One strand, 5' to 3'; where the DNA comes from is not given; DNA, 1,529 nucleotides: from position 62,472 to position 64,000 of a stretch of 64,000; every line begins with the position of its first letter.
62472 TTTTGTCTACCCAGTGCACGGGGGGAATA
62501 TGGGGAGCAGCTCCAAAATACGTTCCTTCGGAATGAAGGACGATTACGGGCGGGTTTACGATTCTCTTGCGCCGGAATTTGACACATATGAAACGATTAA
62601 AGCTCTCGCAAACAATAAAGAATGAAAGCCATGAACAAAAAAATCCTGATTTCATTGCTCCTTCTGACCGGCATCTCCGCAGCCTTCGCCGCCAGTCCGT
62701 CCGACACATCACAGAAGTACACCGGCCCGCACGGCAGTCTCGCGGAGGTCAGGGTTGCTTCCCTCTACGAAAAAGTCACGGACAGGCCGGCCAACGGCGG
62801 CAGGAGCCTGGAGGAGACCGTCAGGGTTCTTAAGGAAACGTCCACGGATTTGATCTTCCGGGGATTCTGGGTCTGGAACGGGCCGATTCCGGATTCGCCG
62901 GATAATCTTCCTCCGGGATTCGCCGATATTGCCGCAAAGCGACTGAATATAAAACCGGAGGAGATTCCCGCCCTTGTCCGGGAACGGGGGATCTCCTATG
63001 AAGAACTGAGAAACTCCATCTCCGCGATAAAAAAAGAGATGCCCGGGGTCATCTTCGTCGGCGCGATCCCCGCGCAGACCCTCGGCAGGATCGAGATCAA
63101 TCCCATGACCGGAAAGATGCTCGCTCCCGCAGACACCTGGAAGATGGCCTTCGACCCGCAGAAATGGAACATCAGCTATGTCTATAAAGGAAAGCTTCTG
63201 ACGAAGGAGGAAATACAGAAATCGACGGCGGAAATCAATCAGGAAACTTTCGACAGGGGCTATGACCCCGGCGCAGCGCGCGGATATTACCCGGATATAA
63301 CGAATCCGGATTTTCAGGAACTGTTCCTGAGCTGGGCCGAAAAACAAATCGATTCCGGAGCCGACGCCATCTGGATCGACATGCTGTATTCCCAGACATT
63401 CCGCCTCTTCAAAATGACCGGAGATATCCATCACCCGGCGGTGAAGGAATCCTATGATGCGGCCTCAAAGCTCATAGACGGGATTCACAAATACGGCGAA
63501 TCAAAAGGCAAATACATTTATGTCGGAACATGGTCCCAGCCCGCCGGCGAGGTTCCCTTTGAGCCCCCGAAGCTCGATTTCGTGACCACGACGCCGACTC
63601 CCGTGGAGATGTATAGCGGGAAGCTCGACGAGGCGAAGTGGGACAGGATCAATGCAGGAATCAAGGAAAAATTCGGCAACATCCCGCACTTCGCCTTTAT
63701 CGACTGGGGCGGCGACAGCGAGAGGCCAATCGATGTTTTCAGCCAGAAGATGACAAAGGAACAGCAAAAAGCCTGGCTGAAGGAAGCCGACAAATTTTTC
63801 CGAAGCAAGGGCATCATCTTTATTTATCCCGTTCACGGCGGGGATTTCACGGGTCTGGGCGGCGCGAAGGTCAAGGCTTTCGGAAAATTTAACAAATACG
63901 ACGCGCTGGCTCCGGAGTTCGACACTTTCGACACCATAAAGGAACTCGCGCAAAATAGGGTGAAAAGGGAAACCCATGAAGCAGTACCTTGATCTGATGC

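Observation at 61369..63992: Tandem secreted paralogs of an unassigned (possibly TIM-barrel glycosidase-like) family with strikingly different GC content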

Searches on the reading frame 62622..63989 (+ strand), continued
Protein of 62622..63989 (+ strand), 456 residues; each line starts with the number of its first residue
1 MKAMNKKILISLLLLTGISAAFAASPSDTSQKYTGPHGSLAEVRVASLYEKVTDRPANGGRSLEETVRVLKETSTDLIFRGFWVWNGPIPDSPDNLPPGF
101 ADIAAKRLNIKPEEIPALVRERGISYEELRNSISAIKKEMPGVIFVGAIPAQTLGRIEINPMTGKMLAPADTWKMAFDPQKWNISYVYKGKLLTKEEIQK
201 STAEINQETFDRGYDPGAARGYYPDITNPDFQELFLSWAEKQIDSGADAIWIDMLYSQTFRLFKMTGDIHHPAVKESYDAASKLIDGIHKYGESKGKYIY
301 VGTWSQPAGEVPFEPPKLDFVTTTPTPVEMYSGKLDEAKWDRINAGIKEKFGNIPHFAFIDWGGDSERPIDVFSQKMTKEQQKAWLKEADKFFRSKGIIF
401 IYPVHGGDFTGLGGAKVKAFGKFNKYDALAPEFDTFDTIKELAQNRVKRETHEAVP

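Call 49: fold_search(model_id=the predicted structure, library=pdb)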
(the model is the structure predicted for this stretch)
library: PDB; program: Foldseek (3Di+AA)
matches with E <= 10: 1554; with E <= 0.001: 420
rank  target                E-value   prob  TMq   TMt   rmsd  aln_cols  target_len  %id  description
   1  8ya6                  1.9e-08  1.00  0.38  0.44   8.1       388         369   14  endo-1,3-fucanase Fun168A (released 2024-02-28)
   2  8ya7_A                1.9e-08  1.00  0.37  0.44   8.2       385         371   14  endo-1,3-fucanase Fun168A,complex with fucotetraose (released 2024-02-28)
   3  8z2q_A                6.7e-08  1.00  0.48  0.41   9.2       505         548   13  Crystal structure of trehalose synthase mutant N253Q from Deinococcus radiodurans (released 2025-01-01)
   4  5jy7_H                8.4e-08  1.00  0.43  0.37  10.3       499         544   11  Complex of Mycobacterium smegmatis trehalose synthase with maltokinase (released 2017-05-24)
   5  9ezl_A                1.4e-07  1.00  0.46  0.39   9.5       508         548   12  Crystal structure of trehalose synthase mutant N253H from Deinococcus radiodurans (released 2024-09-04)
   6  1wza                  1.5e-07  1.00  0.46  0.43   8.3       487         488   14  Crystal structure of alpha-amylase from H.orenii (released 2006-04-11)
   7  4wf7_A                1.5e-07  1.00  0.46  0.40   9.6       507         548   13  Crystal structures of trehalose synthase from Deinococcus radiodurans reveal that a closed conformation is involved in (released 2014-12-24)
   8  5a6b_C                1.8e-07  1.00  0.41  0.32   7.6       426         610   12  GH20C, Beta-hexosaminidase from Streptococcus pneumoniae in complex with PUGNAc (released 2015-09-23)
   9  5h2t_A                2.3e-07  1.00  0.44  0.38  10.1       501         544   11  Structure of trehalose synthase (released 2017-10-18)
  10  5jy7_C                2.9e-07  1.00  0.43  0.36  10.3       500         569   12  Complex of Mycobacterium smegmatis trehalose synthase with maltokinase (released 2017-05-24)
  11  8uzh_B                2.9e-07  1.00  0.43  0.34  10.2       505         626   12  SUMO fused Trehalose Synthase (TreS) of Mycobacterium tuberculosis (released 2024-03-27)
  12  2aam_B                3.0e-07  1.00  0.33  0.50   7.0       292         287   10  Crystal structure of a putative glycosidase (tm1410) from thermotoga maritima at 2.20 A resolution (released 2005-07-26)
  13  2wkg                  3.4e-07  1.00  0.45  0.42   8.4       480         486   11  Nostoc punctiforme Debranching Enzyme (NPDE)(Native form) (released 2009-09-29)
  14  5jy7_A                3.4e-07  1.00  0.43  0.36  10.4       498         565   12  Complex of Mycobacterium smegmatis trehalose synthase with maltokinase (released 2017-05-24)
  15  1wzk_A                3.6e-07  1.00  0.47  0.38   8.7       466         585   12  Thermoactinomyces vulgaris R-47 alpha-amylase II (TVA II) mutatnt D465N (released 2005-03-22)
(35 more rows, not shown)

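Call 67: search_protein_representatives(alignment_id=A2)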
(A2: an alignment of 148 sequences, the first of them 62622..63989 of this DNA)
Query: 148 sequences, 557 profile positions. Proteins with E-value up to 0.001 (for the whole library): 314; up to 1e-10: 260; up to 1e-30: 158. The best 150 are listed.
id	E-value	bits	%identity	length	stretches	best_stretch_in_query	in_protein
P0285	5.0e-281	949.6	-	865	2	28-449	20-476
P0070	2.5e-223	759.1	-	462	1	6-451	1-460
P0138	3.6e-211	719.0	-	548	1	32-526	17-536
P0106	4.5e-204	695.6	-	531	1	39-523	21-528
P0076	5.9e-203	691.9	-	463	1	6-451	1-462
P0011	1.2e-201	687.5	-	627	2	28-452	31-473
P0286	1.7e-198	677.1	-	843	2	42-451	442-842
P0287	7.2e-198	675.1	-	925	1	5-454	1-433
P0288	3.9e-197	672.7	-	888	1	6-455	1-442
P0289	4.2e-194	662.7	-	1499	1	6-454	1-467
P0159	2.1e-193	660.4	-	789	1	6-454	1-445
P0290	1.8e-191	654.0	-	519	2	6-451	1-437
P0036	8.3e-191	651.8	-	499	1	6-450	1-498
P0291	8.4e-187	638.5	-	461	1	6-451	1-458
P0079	2.3e-184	630.5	-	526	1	17-528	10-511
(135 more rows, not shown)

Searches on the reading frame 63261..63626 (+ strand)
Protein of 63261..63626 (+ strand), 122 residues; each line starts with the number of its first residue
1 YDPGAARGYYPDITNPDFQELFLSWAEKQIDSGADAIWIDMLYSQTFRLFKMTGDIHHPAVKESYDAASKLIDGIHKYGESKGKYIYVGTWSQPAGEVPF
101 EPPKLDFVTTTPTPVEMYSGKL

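Call 80: search_solved_structures(query=window:63261-63626:+, max_evalue=10, show_alignments=5)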
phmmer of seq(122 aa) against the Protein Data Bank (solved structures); distinct sequences matched with E-value up to 10: 1.
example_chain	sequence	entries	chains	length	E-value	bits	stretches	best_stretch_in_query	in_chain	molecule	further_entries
3nuk_A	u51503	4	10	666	0.88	12.9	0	9-43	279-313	ALPHA-GLUCOSIDASE | Glycosyl hydrolase, family 31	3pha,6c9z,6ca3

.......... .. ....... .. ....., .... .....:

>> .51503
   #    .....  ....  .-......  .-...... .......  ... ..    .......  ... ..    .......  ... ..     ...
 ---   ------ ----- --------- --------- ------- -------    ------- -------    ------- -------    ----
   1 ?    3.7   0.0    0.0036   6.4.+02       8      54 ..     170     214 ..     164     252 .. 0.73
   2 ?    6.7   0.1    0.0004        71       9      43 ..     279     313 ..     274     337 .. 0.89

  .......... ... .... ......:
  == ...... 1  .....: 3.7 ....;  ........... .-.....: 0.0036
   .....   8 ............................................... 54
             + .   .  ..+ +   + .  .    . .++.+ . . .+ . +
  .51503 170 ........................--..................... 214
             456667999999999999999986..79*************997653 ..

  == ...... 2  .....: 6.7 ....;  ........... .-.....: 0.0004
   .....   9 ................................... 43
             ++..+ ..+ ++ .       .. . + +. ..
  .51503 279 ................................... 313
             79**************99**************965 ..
